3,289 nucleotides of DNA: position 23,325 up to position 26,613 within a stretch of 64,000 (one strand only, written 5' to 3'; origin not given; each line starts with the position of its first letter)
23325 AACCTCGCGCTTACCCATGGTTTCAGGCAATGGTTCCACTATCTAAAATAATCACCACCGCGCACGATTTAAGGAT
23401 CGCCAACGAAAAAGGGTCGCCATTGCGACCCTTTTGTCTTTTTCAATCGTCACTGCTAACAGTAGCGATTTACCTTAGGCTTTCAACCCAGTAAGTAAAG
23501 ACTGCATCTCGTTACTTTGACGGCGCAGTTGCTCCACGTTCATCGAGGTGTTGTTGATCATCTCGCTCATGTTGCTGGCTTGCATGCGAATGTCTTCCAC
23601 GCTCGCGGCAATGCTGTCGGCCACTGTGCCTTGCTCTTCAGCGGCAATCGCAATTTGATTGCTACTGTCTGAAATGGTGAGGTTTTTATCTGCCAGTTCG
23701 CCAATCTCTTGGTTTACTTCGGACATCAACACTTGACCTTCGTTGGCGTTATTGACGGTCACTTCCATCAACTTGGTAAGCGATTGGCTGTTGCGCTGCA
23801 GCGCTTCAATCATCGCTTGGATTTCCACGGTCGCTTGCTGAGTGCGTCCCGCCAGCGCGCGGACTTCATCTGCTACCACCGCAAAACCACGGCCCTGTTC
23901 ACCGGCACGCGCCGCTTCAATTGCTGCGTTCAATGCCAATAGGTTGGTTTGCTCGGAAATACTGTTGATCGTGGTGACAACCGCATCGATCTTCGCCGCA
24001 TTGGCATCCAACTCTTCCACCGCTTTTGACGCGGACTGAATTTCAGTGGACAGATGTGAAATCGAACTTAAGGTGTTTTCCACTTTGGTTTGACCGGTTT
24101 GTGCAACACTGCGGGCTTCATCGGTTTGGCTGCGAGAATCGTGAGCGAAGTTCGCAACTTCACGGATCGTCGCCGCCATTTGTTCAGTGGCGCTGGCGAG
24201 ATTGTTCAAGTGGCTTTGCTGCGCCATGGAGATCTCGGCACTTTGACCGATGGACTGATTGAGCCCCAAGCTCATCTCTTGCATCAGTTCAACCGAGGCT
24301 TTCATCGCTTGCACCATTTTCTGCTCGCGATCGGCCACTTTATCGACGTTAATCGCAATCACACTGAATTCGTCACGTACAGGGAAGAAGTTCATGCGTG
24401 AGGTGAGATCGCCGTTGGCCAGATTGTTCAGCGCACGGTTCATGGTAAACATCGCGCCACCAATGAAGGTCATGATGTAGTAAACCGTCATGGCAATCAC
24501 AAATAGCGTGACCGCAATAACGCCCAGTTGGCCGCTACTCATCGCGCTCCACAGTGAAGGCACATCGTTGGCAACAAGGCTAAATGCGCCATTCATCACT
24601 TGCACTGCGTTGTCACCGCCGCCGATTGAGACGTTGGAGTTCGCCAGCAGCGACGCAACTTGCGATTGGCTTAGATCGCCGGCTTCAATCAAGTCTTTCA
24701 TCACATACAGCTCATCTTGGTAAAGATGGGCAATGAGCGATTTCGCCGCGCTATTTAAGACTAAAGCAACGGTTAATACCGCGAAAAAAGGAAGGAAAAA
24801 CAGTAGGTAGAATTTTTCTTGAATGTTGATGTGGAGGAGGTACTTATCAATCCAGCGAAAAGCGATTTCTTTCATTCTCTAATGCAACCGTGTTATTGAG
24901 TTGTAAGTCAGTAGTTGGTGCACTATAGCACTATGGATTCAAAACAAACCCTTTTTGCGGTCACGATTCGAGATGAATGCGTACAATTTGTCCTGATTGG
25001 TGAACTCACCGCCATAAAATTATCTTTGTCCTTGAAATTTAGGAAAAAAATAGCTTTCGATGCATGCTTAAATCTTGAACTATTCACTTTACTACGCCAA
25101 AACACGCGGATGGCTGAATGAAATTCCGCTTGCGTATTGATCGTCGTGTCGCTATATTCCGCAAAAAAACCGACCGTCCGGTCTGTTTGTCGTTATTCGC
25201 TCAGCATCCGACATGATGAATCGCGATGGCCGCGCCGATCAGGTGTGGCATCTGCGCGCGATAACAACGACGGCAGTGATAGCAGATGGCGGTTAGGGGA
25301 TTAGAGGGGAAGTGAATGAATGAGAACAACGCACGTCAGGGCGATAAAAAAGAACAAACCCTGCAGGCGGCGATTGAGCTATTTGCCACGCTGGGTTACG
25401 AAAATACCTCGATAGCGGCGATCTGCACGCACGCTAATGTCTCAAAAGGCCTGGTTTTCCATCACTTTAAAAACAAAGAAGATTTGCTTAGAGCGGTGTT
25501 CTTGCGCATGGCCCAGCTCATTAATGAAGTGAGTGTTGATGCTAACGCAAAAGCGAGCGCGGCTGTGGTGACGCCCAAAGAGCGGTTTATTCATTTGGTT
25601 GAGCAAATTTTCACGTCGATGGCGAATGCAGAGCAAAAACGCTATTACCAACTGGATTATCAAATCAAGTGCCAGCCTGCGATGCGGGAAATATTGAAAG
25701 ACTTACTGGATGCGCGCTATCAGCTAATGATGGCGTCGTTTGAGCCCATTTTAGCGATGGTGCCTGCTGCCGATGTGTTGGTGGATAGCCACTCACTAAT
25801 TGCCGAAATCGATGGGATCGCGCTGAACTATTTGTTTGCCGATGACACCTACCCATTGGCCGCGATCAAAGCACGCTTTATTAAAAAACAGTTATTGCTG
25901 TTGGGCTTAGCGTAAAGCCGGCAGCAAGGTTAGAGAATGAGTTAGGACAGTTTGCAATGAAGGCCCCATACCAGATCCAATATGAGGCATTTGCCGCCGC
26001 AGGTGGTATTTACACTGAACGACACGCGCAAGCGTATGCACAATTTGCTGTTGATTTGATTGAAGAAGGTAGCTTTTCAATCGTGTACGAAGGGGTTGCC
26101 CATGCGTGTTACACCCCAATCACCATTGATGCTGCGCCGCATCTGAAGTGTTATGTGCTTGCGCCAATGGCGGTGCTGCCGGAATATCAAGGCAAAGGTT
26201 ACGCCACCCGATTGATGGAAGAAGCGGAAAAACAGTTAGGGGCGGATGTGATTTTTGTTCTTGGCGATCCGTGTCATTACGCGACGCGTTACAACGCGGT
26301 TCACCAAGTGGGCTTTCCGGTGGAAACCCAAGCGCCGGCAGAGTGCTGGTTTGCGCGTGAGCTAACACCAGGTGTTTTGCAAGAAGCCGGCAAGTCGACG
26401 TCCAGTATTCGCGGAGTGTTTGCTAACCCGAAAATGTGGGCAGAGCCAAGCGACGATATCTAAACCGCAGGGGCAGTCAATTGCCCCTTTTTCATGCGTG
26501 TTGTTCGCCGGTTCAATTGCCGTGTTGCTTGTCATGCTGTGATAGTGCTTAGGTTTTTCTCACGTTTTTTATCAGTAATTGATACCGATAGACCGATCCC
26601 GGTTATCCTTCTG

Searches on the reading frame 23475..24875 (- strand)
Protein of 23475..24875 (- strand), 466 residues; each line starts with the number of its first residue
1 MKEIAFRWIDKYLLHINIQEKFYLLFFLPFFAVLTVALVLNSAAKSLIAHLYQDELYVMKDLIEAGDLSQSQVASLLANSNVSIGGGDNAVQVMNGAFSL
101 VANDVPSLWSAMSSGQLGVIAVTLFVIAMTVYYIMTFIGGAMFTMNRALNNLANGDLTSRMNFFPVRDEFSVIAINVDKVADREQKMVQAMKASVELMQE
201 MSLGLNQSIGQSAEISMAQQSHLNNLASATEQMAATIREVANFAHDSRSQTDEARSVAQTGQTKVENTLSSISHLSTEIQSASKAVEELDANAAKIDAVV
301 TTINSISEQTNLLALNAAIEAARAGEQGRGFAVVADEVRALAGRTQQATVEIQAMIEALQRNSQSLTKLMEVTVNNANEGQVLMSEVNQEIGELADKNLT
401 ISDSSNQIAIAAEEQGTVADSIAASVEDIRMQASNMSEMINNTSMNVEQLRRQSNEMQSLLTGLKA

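Call 50: search_protein_families(library=pfam, proteins=[window:23475-24875:-], max_evalue=0.0001)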
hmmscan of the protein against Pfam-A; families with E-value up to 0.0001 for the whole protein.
window:23475-24875:- (466 aa): 2 families
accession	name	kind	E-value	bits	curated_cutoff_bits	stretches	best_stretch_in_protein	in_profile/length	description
PF00015.26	MCPsignal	-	8.1e-38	130.4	34.6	1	251-429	4-168/172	Methyl-accepting chemotaxis protein (MCP) signalling domain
PF03915.18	AIP3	-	5.2e-05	23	31.6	1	171-454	65-349/406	Actin interacting protein 3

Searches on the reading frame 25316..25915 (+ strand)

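Call 52: search_protein_families(library=pfam, proteins=[window:25316-25915:+], max_evalue=0.0001)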
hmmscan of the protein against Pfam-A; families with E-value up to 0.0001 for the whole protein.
window:25316-25915:+ (199 aa): 1 family
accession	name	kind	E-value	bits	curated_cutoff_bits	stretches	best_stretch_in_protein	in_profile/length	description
PF00440.29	TetR_N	-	1.3e-16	60.5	24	1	16-61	2-47/47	Bacterial regulatory proteins, tetR family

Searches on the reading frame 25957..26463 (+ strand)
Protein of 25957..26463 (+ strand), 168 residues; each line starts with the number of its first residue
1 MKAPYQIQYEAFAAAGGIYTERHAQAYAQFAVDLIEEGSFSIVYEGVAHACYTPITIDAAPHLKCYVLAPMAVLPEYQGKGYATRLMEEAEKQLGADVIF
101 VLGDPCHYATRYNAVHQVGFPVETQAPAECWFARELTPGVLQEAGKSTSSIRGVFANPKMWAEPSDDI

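Call 52: search_protein_families(library=pfam, proteins=[window:25957-26463:+], max_evalue=0.0001)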
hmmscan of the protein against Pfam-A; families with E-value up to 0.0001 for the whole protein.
window:25957-26463:+ (168 aa): 2 families
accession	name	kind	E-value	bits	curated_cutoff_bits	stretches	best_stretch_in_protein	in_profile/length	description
PF00583.31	Acetyltransf_1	-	6.9e-08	33.2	20.7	1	35-95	30-89/116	Acetyltransferase (GNAT) family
PF13508.13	Acetyltransf_7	-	4.5e-07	30.6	27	1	60-98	28-64/84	Acetyltransferase (GNAT) domain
